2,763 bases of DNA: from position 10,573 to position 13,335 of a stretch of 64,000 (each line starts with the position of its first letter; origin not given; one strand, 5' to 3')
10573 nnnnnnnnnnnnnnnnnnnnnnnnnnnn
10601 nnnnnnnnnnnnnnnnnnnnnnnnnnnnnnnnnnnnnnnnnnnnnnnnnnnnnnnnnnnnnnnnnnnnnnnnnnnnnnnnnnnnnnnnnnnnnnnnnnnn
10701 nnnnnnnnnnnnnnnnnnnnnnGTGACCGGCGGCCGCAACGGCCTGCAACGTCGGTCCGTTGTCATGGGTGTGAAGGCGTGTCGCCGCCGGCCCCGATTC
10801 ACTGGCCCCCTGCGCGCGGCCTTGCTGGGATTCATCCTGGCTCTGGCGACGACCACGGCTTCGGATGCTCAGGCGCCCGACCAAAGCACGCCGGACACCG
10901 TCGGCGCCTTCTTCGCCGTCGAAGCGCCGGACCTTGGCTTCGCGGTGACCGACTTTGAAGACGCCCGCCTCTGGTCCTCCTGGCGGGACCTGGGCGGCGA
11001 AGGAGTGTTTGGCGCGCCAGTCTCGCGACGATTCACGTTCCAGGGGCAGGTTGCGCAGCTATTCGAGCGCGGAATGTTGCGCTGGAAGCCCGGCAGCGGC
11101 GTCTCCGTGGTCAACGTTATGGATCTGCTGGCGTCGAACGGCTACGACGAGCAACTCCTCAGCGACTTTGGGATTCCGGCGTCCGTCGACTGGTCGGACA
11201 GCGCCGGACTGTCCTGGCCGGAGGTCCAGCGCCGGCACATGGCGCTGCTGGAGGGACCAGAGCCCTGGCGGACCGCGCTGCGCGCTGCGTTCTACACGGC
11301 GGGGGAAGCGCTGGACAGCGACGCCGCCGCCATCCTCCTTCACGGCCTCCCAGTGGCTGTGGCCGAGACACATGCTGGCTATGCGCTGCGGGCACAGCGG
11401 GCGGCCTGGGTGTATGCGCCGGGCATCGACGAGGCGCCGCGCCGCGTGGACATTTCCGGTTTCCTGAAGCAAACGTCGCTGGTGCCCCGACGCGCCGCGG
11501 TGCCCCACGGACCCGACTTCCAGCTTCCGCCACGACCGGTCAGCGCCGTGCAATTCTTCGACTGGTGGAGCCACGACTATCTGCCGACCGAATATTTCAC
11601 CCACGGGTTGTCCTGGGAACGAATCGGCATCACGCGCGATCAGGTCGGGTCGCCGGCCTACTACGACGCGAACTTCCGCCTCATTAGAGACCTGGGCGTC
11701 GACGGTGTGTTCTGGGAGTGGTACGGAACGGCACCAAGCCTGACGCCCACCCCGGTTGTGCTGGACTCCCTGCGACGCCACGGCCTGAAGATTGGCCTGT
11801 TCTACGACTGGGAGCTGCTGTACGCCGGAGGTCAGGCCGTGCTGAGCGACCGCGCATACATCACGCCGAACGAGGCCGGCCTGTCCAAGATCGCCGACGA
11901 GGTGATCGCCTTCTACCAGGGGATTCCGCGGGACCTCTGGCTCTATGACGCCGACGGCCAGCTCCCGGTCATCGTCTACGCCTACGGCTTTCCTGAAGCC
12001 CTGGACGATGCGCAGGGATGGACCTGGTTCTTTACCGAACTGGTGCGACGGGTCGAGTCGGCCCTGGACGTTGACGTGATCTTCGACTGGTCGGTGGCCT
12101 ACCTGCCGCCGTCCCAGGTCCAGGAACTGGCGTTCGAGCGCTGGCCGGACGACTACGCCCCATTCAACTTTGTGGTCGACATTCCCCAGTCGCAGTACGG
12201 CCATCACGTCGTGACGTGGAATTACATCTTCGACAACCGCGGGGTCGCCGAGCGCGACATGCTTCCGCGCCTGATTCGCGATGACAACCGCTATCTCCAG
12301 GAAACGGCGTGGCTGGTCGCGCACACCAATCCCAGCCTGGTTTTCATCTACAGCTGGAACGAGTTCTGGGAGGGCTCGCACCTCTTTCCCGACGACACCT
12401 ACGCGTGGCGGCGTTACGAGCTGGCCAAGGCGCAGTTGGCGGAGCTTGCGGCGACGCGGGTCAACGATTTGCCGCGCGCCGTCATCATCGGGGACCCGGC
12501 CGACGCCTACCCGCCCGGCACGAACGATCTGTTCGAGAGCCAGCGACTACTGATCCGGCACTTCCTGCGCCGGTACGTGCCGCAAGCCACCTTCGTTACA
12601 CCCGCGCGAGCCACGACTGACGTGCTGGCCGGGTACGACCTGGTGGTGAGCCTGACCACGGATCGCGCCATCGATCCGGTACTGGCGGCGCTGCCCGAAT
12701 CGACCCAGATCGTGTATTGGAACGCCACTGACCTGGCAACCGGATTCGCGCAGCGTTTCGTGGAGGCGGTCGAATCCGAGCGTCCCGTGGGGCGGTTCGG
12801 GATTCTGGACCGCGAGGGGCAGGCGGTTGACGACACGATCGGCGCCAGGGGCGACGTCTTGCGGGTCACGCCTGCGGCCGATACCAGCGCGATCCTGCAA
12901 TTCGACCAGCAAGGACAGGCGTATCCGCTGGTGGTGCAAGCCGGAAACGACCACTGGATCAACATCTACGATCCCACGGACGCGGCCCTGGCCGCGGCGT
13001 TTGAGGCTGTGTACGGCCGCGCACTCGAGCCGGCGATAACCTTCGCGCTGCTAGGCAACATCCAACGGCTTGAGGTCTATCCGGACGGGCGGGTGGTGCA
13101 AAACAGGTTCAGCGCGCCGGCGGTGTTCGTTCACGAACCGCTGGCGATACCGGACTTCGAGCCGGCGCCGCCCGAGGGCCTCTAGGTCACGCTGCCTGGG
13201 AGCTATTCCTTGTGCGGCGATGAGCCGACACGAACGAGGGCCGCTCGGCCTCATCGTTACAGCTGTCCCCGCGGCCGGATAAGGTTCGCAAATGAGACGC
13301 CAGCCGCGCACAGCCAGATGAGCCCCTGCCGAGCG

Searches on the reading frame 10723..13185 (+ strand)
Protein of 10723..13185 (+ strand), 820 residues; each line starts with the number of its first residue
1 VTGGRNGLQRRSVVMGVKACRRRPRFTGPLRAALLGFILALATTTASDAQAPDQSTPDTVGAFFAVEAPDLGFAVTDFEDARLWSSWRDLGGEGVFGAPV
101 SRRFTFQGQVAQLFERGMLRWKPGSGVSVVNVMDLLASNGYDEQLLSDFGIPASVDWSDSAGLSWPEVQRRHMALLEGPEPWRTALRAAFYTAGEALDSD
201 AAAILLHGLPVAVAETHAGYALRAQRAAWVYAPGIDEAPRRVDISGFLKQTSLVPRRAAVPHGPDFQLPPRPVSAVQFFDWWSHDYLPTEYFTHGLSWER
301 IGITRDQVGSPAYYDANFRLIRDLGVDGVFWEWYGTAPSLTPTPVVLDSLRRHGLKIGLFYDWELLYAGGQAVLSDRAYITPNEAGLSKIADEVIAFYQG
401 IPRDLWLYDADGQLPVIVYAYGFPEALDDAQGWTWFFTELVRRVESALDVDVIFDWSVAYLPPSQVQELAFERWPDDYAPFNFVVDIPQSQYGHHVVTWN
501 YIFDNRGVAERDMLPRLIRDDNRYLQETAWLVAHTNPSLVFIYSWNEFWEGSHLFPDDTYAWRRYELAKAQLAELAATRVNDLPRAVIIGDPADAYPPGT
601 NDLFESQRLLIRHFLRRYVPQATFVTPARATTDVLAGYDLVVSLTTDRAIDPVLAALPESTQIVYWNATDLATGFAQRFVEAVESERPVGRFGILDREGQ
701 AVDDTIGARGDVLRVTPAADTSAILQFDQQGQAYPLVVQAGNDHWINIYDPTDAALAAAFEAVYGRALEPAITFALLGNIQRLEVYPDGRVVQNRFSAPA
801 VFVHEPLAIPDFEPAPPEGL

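Call 3: search_protein_families(library=pfam, proteins=[window:10723-13185:+], max_evalue=0.1)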
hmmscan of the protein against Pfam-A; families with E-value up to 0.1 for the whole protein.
window:10723-13185:+ (820 aa): 1 family
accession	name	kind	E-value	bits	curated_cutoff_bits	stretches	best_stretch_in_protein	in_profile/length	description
PF14307.12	Glyco_tran_WbsX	-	0.021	14.8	25.1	1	535-560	317-342/350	Glycosyltransferase WbsX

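Call 24: search_protein_families(library=ncbifam, proteins=[window:10723-13185:+], max_evalue=0.01)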
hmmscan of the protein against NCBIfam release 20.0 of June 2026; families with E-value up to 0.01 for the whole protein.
window:10723-13185:+ (820 aa): 0 families

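Call 25: search_solved_structures(query=window:10723-13185:+, max_evalue=1)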
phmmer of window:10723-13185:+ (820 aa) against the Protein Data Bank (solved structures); distinct sequences matched with E-value up to 1: 0.

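Call 48: find_homologous_proteins(query=window:10723-13185:+)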
Query window:10723-13185:+ (820 aa): 66 proteins with E <= 0.001 among 8000 candidates.
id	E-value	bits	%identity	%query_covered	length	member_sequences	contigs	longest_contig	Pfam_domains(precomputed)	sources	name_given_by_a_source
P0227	0.0e+0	1892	100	100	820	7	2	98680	-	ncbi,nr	ncbi:MAG: hypothetical protein OXR64_14670 [Chloroflexota bacterium]|nr:hypothetical protein [Chloro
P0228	0.0e+0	1415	77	96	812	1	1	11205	-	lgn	-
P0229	0.0e+0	1412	75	100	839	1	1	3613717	-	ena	-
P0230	0.0e+0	1411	76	98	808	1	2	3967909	-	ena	-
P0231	0.0e+0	1410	77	96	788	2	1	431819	-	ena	-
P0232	0.0e+0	1399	75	100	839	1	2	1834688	-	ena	-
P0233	0.0e+0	1399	78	94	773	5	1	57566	-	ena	-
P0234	0.0e+0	1389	75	98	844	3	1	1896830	-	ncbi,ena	-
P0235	0.0e+0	1361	74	98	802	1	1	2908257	-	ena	-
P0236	0.0e+0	1360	74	98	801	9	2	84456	-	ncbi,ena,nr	ncbi:MAG: hypothetical protein OXP73_11070 [Chloroflexota bacterium]|nr:hypothetical protein [Chloro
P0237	0.0e+0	1360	74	98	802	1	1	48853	-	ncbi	-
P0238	0.0e+0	1358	74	98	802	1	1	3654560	-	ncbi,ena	-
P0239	0.0e+0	1358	74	98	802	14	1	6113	-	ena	-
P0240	0.0e+0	1356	75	97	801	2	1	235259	-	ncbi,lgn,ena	-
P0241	0.0e+0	1354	74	98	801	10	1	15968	-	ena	-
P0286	0.0e+0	1013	57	99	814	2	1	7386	-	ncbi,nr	ncbi:MAG: hypothetical protein FJ029_04290 [Actinobacteria bacterium]|nr:hypothetical protein [Actin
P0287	1.7e-296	1004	58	93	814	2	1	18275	-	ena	-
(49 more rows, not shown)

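Call 59: predict_structure(alignment_id=A4)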
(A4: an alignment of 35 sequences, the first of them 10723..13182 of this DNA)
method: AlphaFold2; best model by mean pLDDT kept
length: 820 residues; sequences in the alignment: 35
mean_pLDDT: 77.0   pTM: 0.64
mean pLDDT of the five models: 77.0, 74.1, 72.6, 71.5, 70.2
residues with pLDDT >= 90: 227; 70-90: 389; 50-70: 122; < 50: 82
segments of 3 or more residues with pLDDT < 50: 1-31, 44-80, 263-267, 777-779
pLDDT, mean of each block of 10 residues (from residue 1): 29 27 35 52 38 28 28 39 64 73 74 85 74 89 92 82 88 91 94 83 88 93 94 90 86 71 51 90 71 81 87 94 95 69 91 96 65 62 90 93 93 88 84 94 93 82 78 82 57 75 79 76 74 85 85 81 89 84 83 81 74 73 86 84 90 87 86 82 89 92 85 90 93 93 88 82 72 51 71 61 63 55
secondary structure, 60 per line:
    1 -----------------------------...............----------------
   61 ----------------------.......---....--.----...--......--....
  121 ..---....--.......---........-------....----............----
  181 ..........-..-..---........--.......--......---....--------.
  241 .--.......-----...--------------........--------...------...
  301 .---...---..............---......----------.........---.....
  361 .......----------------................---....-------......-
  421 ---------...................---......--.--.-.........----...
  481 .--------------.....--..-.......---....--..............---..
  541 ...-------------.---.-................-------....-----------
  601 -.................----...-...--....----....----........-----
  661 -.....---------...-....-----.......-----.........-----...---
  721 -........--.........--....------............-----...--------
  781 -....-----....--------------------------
elements in order (helices of 4 or more, strands of 3 or more residues): H30-44 H83-89 H93-96 E104-106 E109-114 E117-122 E126-129 H132-138 H142-149 H157-160 H165-176 H181-190 H200-207 E210-216 E219-224 E228-231 H244-250 E273-280 H298-301 H311-324 E328-333 H344-352 E356-362 H363-367 H384-399 E414-419 H430-448 E452-457 H465-473 E478-481 E496-500 H506-512 E516-519 H522-535 E539-543 H563-578 E586-589 H602-618 E623-625 H632-635 E640-643 H648-655 E662-666 E680-683 E689-695 E701-709 E715-717 E722-729 E732-740 E743-746 H753-764 E782-785 E791-794

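Call 61: fold_search(model_id=the predicted structure, library=pdb)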
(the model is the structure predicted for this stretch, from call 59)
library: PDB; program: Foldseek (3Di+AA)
matches with E <= 10: 1175; with E <= 0.001: 65
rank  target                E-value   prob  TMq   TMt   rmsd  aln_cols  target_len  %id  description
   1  7vl3_A                8.0e-09  1.00  0.35  0.40   9.0       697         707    9  The complex structure of beta-1,2-glucosyltransferase from Ignavibacterium album with phenyl alpha-D-glucoside (released 2022-03-09)
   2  7x87_A                1.3e-08  1.00  0.35  0.39   9.1       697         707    9  The complex structure of beta-1,2-glucosyltransferase from Ignavibacterium album with sophotetraose observed as sophor (released 2022-04-20)
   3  7vkw_A                1.8e-08  1.00  0.34  0.39  11.2       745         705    8  The apo structure of beta-1,2-glucosyltransferase from Ignavibacterium album (released 2022-03-09)
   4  7vkz_A                2.6e-08  1.00  0.33  0.37  10.7       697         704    8  The complex structure of beta-1,2-glucosyltransferase from Ignavibacterium album with 1-Deoxynojirimycin (released 2022-03-09)
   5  7vky_A                3.1e-08  1.00  0.35  0.39   9.0       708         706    9  The complex structure of beta-1,2-glucosyltransferase from Ignavibacterium album with sophorose (released 2022-03-09)
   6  7vkx_A                3.9e-08  1.00  0.35  0.40   9.0       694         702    8  The complex structure of beta-1,2-glucosyltransferase from Ignavibacterium album with glucose (released 2022-03-09)
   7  7vl0_B                4.1e-08  1.00  0.36  0.41   8.4       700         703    9  The complex structure of beta-1,2-glucosyltransferase from Ignavibacterium album with p-nitrophenyl-alpha-D-glucopyran (released 2022-03-09)
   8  7bob_A                5.1e-08  1.00  0.34  0.46   9.3       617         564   12  Exo-beta-1,4-mannosidase Op5Man5 from Opitutaceae bacterium strain TAV5 (released 2021-07-14)
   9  7vkw_B                7.2e-08  1.00  0.35  0.40   9.1       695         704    8  The apo structure of beta-1,2-glucosyltransferase from Ignavibacterium album (released 2022-03-09)
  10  7x87_B                8.5e-08  1.00  0.35  0.39   9.1       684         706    8  The complex structure of beta-1,2-glucosyltransferase from Ignavibacterium album with sophotetraose observed as sophor (released 2022-04-20)
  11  7vky_B                1.1e-07  1.00  0.33  0.38   9.3       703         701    8  The complex structure of beta-1,2-glucosyltransferase from Ignavibacterium album with sophorose (released 2022-03-09)
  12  7vkz_B                1.3e-07  1.00  0.33  0.38  11.2       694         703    9  The complex structure of beta-1,2-glucosyltransferase from Ignavibacterium album with 1-Deoxynojirimycin (released 2022-03-09)
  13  6zdc                  1.6e-07  1.00  0.24  0.52   8.0       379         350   12  Structure of the catalytic domain of human endo-alpha-mannosidase MANEA in complex with nickel (released 2020-11-18)
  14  6zdl                  1.9e-07  1.00  0.25  0.51   8.5       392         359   13  Structure of the catalytic domain of human endo-alpha-mannosidase MANEA in complex with GlcIFG and hexatungstotellurate( (released 2020-11-18)
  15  7vl2_B                2.2e-07  1.00  0.36  0.41   8.9       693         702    8  The complex structure of beta-1,2-glucosyltransferase from Ignavibacterium album with ethyl alpha-D-Glucoside (released 2022-03-09)
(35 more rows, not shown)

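Call 67: find_encoding_contigs(protein=P0287, flank=10000, max_places=2)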
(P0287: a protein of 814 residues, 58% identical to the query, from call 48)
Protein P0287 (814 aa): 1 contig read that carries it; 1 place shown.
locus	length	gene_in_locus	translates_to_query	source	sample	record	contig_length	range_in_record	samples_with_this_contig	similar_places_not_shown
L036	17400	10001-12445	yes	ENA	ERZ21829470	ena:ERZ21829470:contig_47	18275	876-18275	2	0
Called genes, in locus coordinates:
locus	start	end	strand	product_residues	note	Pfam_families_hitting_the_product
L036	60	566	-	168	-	PF00072:Response_reg, PF00486:Trans_reg_C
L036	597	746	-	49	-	PF00072:Response_reg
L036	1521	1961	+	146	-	-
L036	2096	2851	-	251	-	PF00106:adh_short, PF08659:KR, PF13561:adh_short_C2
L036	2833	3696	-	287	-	PF01261:AP_endonuc_2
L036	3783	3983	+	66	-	-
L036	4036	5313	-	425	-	PF05977:MFS_3, PF07690:MFS_1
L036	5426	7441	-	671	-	PF01902:Diphthami_syn_2_N (weak), PF28410:Diphthami_syn_2_C, PF01408:GFO_IDH_MocA, PF03807:F420_oxidored (faint)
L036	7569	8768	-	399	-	PF02746:MR_MLE_N, PF13378:MR_MLE_C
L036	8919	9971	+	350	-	PF01408:GFO_IDH_MocA, PF22725:GFO_IDH_MocA_C3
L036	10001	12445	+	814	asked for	-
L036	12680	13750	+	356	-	PF13469:Sulfotransfer_3 (faint)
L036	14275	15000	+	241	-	PF05977:MFS_3, PF07690:MFS_1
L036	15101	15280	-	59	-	-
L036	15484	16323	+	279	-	PF00532:Peripla_BP_1, PF13377:Peripla_BP_3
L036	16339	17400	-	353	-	?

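Call 68: find_encoding_contigs(protein=P0286, flank=10000, max_places=2)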
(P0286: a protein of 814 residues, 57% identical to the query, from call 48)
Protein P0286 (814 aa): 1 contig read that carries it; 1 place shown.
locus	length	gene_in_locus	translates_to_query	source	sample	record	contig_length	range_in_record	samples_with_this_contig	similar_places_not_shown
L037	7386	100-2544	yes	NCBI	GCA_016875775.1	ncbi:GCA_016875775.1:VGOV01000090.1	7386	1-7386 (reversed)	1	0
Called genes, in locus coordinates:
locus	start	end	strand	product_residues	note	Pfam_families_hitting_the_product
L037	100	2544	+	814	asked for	-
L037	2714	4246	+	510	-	-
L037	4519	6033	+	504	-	-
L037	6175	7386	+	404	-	PF05977:MFS_3, PF07690:MFS_1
